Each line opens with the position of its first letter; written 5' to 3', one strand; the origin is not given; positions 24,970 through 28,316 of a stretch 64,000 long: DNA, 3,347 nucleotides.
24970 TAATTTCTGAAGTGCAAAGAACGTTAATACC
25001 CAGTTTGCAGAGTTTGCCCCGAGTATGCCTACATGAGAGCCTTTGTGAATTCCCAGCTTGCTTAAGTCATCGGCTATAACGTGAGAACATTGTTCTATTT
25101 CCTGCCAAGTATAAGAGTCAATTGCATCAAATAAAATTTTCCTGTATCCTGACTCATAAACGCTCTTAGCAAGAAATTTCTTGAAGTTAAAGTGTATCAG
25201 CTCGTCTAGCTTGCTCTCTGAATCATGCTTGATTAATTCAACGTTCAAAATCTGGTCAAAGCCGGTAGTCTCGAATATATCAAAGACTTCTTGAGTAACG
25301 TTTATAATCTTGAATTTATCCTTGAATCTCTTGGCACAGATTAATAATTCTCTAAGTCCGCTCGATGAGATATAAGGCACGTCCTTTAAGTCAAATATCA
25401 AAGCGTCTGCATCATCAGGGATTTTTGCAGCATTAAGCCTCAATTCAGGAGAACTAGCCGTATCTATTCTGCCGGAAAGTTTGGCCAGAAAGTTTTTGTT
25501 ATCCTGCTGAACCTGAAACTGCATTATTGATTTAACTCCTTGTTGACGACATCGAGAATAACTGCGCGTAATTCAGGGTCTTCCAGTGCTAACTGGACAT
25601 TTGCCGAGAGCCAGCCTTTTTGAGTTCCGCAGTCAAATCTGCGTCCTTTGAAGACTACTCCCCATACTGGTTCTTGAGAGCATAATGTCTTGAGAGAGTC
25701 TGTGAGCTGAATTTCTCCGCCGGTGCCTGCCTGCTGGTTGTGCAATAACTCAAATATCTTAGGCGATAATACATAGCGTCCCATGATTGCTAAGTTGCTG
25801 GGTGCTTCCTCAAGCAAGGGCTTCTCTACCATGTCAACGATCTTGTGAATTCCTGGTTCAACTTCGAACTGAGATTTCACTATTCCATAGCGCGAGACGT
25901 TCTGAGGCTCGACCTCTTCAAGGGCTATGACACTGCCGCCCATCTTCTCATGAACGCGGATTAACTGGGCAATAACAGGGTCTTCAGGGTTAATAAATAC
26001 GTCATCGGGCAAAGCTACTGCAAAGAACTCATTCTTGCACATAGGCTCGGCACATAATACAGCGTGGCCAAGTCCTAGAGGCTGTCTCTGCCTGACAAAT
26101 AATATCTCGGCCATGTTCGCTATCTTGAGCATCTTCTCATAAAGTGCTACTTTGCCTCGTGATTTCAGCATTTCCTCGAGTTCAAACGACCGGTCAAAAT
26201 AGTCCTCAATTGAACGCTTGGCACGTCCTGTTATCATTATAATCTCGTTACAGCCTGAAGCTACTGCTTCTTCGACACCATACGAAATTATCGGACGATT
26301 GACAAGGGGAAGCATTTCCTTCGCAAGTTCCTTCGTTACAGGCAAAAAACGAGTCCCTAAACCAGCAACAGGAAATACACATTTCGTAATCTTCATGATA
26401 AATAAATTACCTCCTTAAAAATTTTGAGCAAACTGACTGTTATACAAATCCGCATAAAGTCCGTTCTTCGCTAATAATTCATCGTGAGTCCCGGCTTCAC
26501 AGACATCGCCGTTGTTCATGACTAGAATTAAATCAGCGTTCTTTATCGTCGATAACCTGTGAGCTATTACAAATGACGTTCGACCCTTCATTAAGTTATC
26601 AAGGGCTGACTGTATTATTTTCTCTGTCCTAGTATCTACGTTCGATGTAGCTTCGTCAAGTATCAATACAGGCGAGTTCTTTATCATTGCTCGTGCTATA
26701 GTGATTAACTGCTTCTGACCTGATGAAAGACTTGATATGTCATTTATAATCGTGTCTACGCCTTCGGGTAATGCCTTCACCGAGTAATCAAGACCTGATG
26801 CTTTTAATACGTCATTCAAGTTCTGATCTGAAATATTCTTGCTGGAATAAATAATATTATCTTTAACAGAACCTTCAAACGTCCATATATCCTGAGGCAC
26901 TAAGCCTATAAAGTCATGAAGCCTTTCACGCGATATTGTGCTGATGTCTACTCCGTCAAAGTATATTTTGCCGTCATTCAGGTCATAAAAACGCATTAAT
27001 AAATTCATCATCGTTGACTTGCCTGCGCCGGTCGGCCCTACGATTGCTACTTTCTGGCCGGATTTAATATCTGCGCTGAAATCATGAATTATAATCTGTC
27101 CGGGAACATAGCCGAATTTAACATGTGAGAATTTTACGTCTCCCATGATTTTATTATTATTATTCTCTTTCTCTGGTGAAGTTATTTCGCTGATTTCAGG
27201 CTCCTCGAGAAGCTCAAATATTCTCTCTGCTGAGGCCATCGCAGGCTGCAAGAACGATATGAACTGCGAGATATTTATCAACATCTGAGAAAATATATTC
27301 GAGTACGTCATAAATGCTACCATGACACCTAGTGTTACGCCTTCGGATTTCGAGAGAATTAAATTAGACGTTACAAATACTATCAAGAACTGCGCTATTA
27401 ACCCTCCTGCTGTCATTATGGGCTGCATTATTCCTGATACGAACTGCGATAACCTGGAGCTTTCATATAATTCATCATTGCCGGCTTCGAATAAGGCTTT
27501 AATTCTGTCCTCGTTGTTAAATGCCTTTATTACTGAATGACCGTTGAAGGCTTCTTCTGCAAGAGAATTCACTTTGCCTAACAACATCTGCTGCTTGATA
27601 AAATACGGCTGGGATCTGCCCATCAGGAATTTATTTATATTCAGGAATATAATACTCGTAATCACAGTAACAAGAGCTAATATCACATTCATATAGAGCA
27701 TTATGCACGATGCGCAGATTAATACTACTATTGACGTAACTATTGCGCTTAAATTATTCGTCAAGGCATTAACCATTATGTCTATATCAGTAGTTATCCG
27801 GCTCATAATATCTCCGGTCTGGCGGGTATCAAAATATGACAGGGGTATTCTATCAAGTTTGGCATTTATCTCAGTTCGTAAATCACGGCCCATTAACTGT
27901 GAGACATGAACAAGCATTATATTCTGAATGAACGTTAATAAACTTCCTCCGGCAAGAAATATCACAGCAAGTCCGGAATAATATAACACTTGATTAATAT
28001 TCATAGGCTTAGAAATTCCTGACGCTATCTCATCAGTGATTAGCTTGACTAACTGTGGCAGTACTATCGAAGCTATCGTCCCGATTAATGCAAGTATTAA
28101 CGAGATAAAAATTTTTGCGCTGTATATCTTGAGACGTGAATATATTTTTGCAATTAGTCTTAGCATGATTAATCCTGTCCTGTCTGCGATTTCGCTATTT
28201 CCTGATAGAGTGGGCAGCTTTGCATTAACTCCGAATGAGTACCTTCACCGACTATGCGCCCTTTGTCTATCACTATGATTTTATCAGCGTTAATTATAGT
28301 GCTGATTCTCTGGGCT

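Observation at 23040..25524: Three paralogous STAS domains at the end of the biosynthetic operon, one fused to an acyl-AMP ligase, with no sigma factor, anti-sigma kinase gene or PP2C phosphatase nearby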

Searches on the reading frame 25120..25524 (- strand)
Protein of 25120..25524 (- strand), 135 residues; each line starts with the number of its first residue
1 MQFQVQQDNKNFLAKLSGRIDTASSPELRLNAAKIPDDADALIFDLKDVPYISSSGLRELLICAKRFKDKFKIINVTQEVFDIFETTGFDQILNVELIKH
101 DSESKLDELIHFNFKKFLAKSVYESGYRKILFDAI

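Call 37: find_related_loci(query=A3, collection=genome_contigs, flank=10000)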
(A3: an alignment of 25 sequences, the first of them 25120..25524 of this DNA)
Query A3 (135 aa) in genome_contigs; peptide patterns used: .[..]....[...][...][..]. (x = any residue, [..] = any of these).
47 stretches matched a pattern; 34 encode a relative of the query (tblastn E <= 1e-3); 34 distinct loci.
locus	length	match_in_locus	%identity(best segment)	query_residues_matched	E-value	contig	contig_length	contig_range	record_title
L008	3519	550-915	46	1-125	1e-31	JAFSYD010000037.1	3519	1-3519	MAG: Lachnospiraceae bacterium isolate RGIG3580 Goat_Rumen.Co__c311395, whole genome shotgun sequence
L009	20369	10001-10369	45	1-126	3e-31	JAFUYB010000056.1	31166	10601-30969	MAG: Lachnospiraceae bacterium isolate RGIG4930 Roe_deer_Rumen-3__c3197, whole genome shotgun sequence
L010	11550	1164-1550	47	1-131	8e-31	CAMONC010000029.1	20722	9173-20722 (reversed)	MAG: uncultured Lachnospiraceae bacterium isolate SRR873600_bin.92_metaWRAP_v1.3_MAG genome assembly, contig: NODE_5088_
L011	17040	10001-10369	45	15-133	1e-30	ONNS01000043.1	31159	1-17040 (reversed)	uncultured Clostridiales bacterium isolate RUG467 genome assembly, contig: scaffold_2489, whole genome shotgun sequence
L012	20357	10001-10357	48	7-129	5e-30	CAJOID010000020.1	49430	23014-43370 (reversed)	uncultured Lachnospiraceae bacterium isolate Red_deer_4_mag_18 genome assembly, contig: scaffold_2776, whole genome shot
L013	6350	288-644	41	1-122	5e-30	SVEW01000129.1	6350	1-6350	MAG: Lachnospiraceae bacterium isolate SIG316 NODE_5760_length_6350_cov_3.521282, whole genome shotgun sequence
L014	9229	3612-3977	42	7-131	5e-30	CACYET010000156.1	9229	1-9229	MAG: uncultured Clostridiales bacterium isolate RUG11878 genome assembly, contig: RUG11878_asm_156, whole genome shotgun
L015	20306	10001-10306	49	16-120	6e-30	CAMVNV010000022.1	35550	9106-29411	MAG TPA_asm: uncultured Butyrivibrio sp. isolate SRR8387721_bin.9_metaWRAP_v1.3_MAG genome assembly, contig: ERZ14209545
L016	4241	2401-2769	42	5-131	2e-29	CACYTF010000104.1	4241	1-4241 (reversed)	MAG: uncultured Clostridiales bacterium isolate RUG12259 genome assembly, contig: RUG12259_asm_104, whole genome shotgun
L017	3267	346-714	43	5-131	1e-29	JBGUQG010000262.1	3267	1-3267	MAG: Christensenellales bacterium isolate ruminal_MAG_145 ruminal_MAG_145_contig_0262, whole genome shotgun sequence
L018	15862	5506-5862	43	1-122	8e-29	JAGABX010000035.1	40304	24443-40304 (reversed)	MAG: Eubacterium sp. isolate RGIG8302 Water_buffalos_Rumen.Co__c1781675, whole genome shotgun sequence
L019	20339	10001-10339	44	16-131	2e-28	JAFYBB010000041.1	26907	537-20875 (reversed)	MAG: Clostridia bacterium isolate RGIG6928 Sheep_Rumen-5__c193959, whole genome shotgun sequence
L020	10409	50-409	44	9-131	2e-28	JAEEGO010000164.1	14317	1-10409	MAG: Lachnospiraceae bacterium isolate Tb.RUG.100 k141_7768350_flag=0_multi=62.4367_len=14317, whole genome shotgun sequ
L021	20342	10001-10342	47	15-131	6e-28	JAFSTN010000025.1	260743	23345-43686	MAG: Lachnospiraceae bacterium isolate RGIG3460 Goat_Rumen.Co__c1630859, whole genome shotgun sequence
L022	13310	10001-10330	48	15-126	9e-28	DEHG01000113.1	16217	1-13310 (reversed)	MAG TPA_asm: Ruminococcaceae bacterium UBA2806 UBA2806_contig_16740, whole genome shotgun sequence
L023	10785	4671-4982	46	16-122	8e-28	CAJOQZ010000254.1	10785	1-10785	uncultured Lachnospiraceae bacterium isolate Rumen_Coassembly_mag_583 genome assembly, contig: k87_25335411, whole genom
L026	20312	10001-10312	44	16-122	6e-26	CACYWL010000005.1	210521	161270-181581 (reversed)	MAG: uncultured Clostridiales bacterium isolate RUG12331 genome assembly, contig: RUG12331_asm_5, whole genome shotgun s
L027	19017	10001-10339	45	9-124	7e-26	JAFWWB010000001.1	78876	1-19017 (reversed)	MAG: Lachnospiraceae bacterium isolate RGIG6123 Sheep_Omasum.Co__c143535, whole genome shotgun sequence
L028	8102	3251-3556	46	16-120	1e-25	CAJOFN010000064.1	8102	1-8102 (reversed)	uncultured Lachnospiraceae bacterium isolate Red_deer_3_mag_88 genome assembly, contig: scaffold_14470, whole genome sho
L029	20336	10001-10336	42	17-131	5e-24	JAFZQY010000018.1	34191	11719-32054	MAG: Lachnospiraceae bacterium isolate RGIG8017 Water_buffalos_Rumen-1__c176622, whole genome shotgun sequence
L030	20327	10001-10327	46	16-118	1e-23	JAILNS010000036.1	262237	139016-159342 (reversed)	MAG: Lachnospiraceae bacterium isolate RUI286 k141_9745972_flag=0_multi=15.9982_len=262237, whole genome shotgun sequenc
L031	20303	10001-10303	42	16-120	1e-23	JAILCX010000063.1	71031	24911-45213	MAG: Lachnospiraceae bacterium isolate RUI005 k141_4185825_flag=0_multi=26.9963_len=71031, whole genome shotgun sequence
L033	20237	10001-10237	52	1-79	5e-23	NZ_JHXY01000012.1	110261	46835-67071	[Eubacterium] cellulosolvens LD2006 T358DRAFT_scaffold00008.8_C, whole genome shotgun sequence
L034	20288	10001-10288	40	1-95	7e-22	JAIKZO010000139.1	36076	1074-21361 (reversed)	MAG: Lachnospiraceae bacterium isolate RUI509 k141_9164818_flag=0_multi=41.0000_len=36076, whole genome shotgun sequence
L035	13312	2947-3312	33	16-119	8e-18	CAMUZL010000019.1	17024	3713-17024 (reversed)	MAG TPA_asm: uncultured Selenomonadales bacterium isolate SRR8387720_bin.10_metaWRAP_v1.3_MAG genome assembly, contig: E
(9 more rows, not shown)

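Call 43: search_protein_families(library=pfam, proteins=[L009:49-1353:+, L031:3887-5152:+, L031:5118-6455:+, L013:2174-3358:+, L034:11900-13045:+, L035:2629-4827:+, L018:2934-5306:+, L009:2686-4977:+, L009:8614-9918:+, L027:5708-7018:+], max_evalue=0.01)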
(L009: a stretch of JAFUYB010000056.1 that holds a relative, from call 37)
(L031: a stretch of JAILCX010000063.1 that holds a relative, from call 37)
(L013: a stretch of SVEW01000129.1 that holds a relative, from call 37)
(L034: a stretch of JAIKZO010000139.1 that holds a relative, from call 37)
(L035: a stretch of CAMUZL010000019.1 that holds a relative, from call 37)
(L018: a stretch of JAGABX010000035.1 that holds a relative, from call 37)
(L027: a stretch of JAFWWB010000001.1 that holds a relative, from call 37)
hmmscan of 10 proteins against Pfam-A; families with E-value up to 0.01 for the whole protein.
L009:49-1353:+ (435 aa): 7 families
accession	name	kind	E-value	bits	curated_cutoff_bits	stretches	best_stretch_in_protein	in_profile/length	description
PF01636.29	APH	-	8.5e-16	58.9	23.2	1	141-328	13-218/239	Phosphotransferase enzyme family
PF01740.26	STAS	-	7.8e-15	55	22.6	1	26-121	3-101/106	STAS domain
PF13466.11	STAS_2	-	1.5e-10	41.6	29.2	1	36-113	1-79/80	STAS domain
PF00069.31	Pkinase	-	1.1e-05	25.5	31.7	1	132-237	5-119/263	Protein kinase domain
PF03109.22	ABC1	-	3.1e-05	23.7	22.9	1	278-308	185-215/244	ABC1 atypical kinase-like domain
PF01163.29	RIO1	-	0.002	18.2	22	1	277-306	122-150/187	RIO domain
PF19974.5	TCAD9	-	0.0066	16.1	40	1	279-312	297-329/429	Ternary complex associated domain 9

L031:3887-5152:+ (422 aa): 5 families
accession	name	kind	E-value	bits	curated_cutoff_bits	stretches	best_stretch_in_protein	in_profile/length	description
PF01636.29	APH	-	2e-14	54.4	23.2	1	117-311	11-216/239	Phosphotransferase enzyme family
PF01740.26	STAS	-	4.7e-11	42.8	22.6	1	3-94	4-97/106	STAS domain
PF13466.11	STAS_2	-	1.3e-06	28.9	29.2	1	12-90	1-79/80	STAS domain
PF02958.26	EcKL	-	0.00027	20.8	22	1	255-301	214-260/294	Ecdysteroid kinase-like family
PF19974.5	TCAD9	-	0.0028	17.3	40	1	256-298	297-334/429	Ternary complex associated domain 9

L031:5118-6455:+ (446 aa): 5 families
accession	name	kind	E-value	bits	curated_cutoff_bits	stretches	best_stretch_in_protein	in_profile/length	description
PF01636.29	APH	-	4.8e-14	53.1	23.2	1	133-326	3-210/239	Phosphotransferase enzyme family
PF01740.26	STAS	-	3.8e-10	39.9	22.6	1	26-122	3-101/106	STAS domain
PF13466.11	STAS_2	-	2.8e-08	34.3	29.2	1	36-113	1-78/80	STAS domain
PF19974.5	TCAD9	-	2.9e-05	23.9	40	1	280-321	297-333/429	Ternary complex associated domain 9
PF02958.26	EcKL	-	0.0077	16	22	0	262-323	196-258/294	Ecdysteroid kinase-like family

L013:2174-3358:+ (395 aa): 6 families
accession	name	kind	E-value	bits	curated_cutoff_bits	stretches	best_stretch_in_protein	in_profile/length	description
PF01636.29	APH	-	1e-12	48.8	23.2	1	111-296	3-210/239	Phosphotransferase enzyme family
PF01740.26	STAS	-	3e-11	43.5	22.6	1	13-101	11-102/106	STAS domain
PF13466.11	STAS_2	-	6.1e-11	42.8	29.2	1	15-93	1-80/80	STAS domain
PF19974.5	TCAD9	-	0.001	18.8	40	1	257-292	298-334/429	Ternary complex associated domain 9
PF02958.26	EcKL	-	0.0034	17.2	22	1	238-294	208-259/294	Ecdysteroid kinase-like family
PF01163.29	RIO1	-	0.0046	17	22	1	251-289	119-158/187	RIO domain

L034:11900-13045:+ (382 aa): 5 families
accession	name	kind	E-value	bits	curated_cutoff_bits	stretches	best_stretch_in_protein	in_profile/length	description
PF01740.26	STAS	-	1.1e-11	44.8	22.6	1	11-99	12-103/106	STAS domain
PF01636.29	APH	-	1.9e-11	44.6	23.2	1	121-295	16-212/239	Phosphotransferase enzyme family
PF13466.11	STAS_2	-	1.2e-06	29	29.2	1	12-89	1-79/80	STAS domain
PF19974.5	TCAD9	-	0.0028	17.3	40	1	254-290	298-335/429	Ternary complex associated domain 9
PF02958.26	EcKL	-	0.0051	16.6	22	1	228-284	190-252/294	Ecdysteroid kinase-like family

L035:2629-4827:+ (733 aa): 4 families
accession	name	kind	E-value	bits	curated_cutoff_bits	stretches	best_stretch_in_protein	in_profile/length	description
PF00501.34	AMP-binding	-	2.5e-75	254.1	29.9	1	229-586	3-384/384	AMP-binding enzyme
PF01740.26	STAS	-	3.3e-11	43.3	22.6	1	103-186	11-100/106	STAS domain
PF13193.12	AMP-binding_C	-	6.3e-10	40.3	24.5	1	636-711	1-76/76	AMP-binding enzyme C-terminal domain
PF13466.11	STAS_2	-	0.0056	17.3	29.2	1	107-179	3-79/80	STAS domain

L018:2934-5306:+ (791 aa): 4 families
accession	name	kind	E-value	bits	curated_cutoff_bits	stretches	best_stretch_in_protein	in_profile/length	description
PF07228.17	SpoIIE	-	4.6e-42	144.6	25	1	454-641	1-188/192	Stage II sporulation protein E (SpoIIE)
PF13581.12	HATPase_c_2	-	5.2e-14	52.8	27.4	1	657-782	2-127/127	Histidine kinase-like ATPase domain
PF00672.30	HAMP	-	2.5e-08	34.6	25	1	346-393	5-52/53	HAMP domain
PF18947.5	HAMP_2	-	0.0012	19.2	24.3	1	339-391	13-64/67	HAMP domain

L009:2686-4977:+ (764 aa): 3 families
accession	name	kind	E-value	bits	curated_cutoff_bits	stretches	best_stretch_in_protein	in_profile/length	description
PF01636.29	APH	-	3.8e-21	76.4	23.2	1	51-266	4-237/239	Phosphotransferase enzyme family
PF02958.26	EcKL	-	3.7e-05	23.7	22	1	167-232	190-258/294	Ecdysteroid kinase-like family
PF01633.27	Choline_kinase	-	0.00049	20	29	1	178-290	145-263/300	Choline/ethanolamine kinase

L009:8614-9918:+ (435 aa): 0 families

L027:5708-7018:+ (437 aa): 0 families

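Call 49: search_protein_families(library=pfam, proteins=[L023:2556-4538:+, L026:11843-13543:+, L029:8091-9941:+, L029:17950-20121:+, L028:1690-3213:+, L019:13682-15622:+, L030:16970-19153:+, L033:13544-13840:+, L030:19153-19578:+], max_evalue=0.001)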
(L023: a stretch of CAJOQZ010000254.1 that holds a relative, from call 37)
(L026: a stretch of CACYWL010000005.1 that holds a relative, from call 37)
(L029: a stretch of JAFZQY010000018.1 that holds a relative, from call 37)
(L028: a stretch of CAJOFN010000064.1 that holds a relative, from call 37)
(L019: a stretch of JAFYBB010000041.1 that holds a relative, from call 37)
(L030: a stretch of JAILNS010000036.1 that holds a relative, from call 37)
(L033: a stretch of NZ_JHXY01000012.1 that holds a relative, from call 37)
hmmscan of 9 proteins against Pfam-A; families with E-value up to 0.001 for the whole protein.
L023:2556-4538:+ (661 aa): 3 families
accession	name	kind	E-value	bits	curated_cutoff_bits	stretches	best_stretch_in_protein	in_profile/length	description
PF07228.17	SpoIIE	-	3e-45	155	25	1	464-653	1-190/192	Stage II sporulation protein E (SpoIIE)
PF00672.30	HAMP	-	4.7e-08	33.7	25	1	354-402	3-51/53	HAMP domain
PF18947.5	HAMP_2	-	3.3e-05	24.2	24.3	1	350-403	14-66/67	HAMP domain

L026:11843-13543:+ (567 aa): 1 family
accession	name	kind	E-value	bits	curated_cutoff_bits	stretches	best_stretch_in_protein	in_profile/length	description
PF07228.17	SpoIIE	-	2.5e-44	152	25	1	336-525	1-190/192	Stage II sporulation protein E (SpoIIE)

L029:8091-9941:+ (617 aa): 1 family
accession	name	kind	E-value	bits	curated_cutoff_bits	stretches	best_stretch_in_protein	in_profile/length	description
PF07228.17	SpoIIE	-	6.9e-50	170.1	25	1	420-611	1-190/192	Stage II sporulation protein E (SpoIIE)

L029:17950-20121:+ (724 aa): 4 families
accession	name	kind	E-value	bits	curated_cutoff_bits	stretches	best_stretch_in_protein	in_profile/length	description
PF07228.17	SpoIIE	-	1.6e-43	149.3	25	1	528-718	1-190/192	Stage II sporulation protein E (SpoIIE)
PF02743.24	dCache_1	-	4.9e-19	69.3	45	1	167-350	67-238/240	Cache domain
PF22673.2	MCP-like_PDC_1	-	6.9e-08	33.3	27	1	202-260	54-112/113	Methyl-accepting chemotaxis protein-like, first PDC sensor domain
PF00672.30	HAMP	-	0.00052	20.7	25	0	409-456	2-47/53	HAMP domain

L028:1690-3213:+ (508 aa): 2 families
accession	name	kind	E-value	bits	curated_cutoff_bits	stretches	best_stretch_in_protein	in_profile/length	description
PF07228.17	SpoIIE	-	8.4e-43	147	25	1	308-495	1-188/192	Stage II sporulation protein E (SpoIIE)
PF00672.30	HAMP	-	1.2e-06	29.2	25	1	197-243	2-48/53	HAMP domain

L019:13682-15622:+ (647 aa): 1 family
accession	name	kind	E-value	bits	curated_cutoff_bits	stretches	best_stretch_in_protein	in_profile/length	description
PF07228.17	SpoIIE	-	3e-45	155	25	1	455-645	2-191/192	Stage II sporulation protein E (SpoIIE)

L030:16970-19153:+ (728 aa): 3 families
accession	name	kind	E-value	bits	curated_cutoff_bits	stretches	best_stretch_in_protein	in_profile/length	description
PF07228.17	SpoIIE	-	1.6e-47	162.4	25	1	529-719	1-190/192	Stage II sporulation protein E (SpoIIE)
PF02743.24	dCache_1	-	6.7e-17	62.3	45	1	201-353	93-240/240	Cache domain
PF22673.2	MCP-like_PDC_1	-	1.9e-06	28.7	27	1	183-261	37-112/113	Methyl-accepting chemotaxis protein-like, first PDC sensor domain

L033:13544-13840:+ (99 aa): 2 families
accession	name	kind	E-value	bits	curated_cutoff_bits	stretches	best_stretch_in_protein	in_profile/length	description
PF01740.26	STAS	-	4.4e-16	59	22.6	1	4-98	2-99/106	STAS domain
PF13466.11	STAS_2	-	5.6e-12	46.1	29.2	1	15-92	1-79/80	STAS domain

L030:19153-19578:+ (142 aa): 1 family
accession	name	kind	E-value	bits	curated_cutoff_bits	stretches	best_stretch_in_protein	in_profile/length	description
PF13581.12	HATPase_c_2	-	3e-19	69.7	27.4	1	7-134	2-127/127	Histidine kinase-like ATPase domain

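Call 78: search_protein_families(library=pfam, proteins=[L033:10292-11398:+], max_evalue=0.01)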
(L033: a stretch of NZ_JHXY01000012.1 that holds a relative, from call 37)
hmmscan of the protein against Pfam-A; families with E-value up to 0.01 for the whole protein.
L033:10292-11398:+ (368 aa): 1 family
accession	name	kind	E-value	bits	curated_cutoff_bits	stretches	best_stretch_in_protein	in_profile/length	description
PF01757.29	Acyl_transf_3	-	1.2e-26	94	31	1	7-346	2-326/326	Acyltransferase domain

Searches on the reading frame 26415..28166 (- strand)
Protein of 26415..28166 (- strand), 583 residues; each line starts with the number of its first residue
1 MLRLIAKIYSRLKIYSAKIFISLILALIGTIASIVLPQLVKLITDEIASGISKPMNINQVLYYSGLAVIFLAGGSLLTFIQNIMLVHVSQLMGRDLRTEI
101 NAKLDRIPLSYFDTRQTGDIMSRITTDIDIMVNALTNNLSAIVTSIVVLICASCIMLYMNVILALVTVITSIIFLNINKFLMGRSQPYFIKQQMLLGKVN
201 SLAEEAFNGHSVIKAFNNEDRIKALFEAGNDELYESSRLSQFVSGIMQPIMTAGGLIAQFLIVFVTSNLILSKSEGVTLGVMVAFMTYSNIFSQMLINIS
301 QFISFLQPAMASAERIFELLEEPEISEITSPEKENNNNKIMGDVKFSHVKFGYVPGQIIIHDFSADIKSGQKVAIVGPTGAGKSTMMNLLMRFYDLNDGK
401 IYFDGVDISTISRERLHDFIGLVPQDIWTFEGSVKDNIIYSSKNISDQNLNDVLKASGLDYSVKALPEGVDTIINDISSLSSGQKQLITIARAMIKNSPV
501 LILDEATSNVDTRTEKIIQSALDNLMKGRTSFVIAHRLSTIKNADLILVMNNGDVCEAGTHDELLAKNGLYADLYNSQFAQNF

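Call 4: search_protein_families(library=pfam, proteins=[window:26415-28166:-], max_evalue=0.01)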
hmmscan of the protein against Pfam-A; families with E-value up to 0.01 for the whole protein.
window:26415-28166:- (583 aa): 8 families
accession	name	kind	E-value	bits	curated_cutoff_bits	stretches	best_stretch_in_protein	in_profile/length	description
PF00664.28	ABC_membrane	-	2.2e-47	162.5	28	1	19-294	1-272/274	ABC transporter transmembrane region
PF00005.33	ABC_tran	-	3.4e-28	99.4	25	1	361-508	2-137/137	ABC transporter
PF02463.25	SMC_N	-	9.8e-09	35.4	40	1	440-549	113-210/220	RecF/RecN/SMC N terminal domain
PF13401.12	AAA_22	-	0.0016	19.2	27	0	373-431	8-33/130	AAA domain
PF13604.12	AAA_30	-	0.0036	17.5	27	0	369-507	16-98/191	AAA domain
PF03193.22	RsgA_GTPase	-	0.0065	16.7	30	0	362-395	99-131/174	RsgA GTPase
PF13555.12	AAA_29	-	0.0075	16.4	27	0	365-387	17-39/61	P-loop containing region of AAA domain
PF01935.23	DUF87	-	0.0086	16.6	23.2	0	371-392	24-45/220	Helicase HerA, central domain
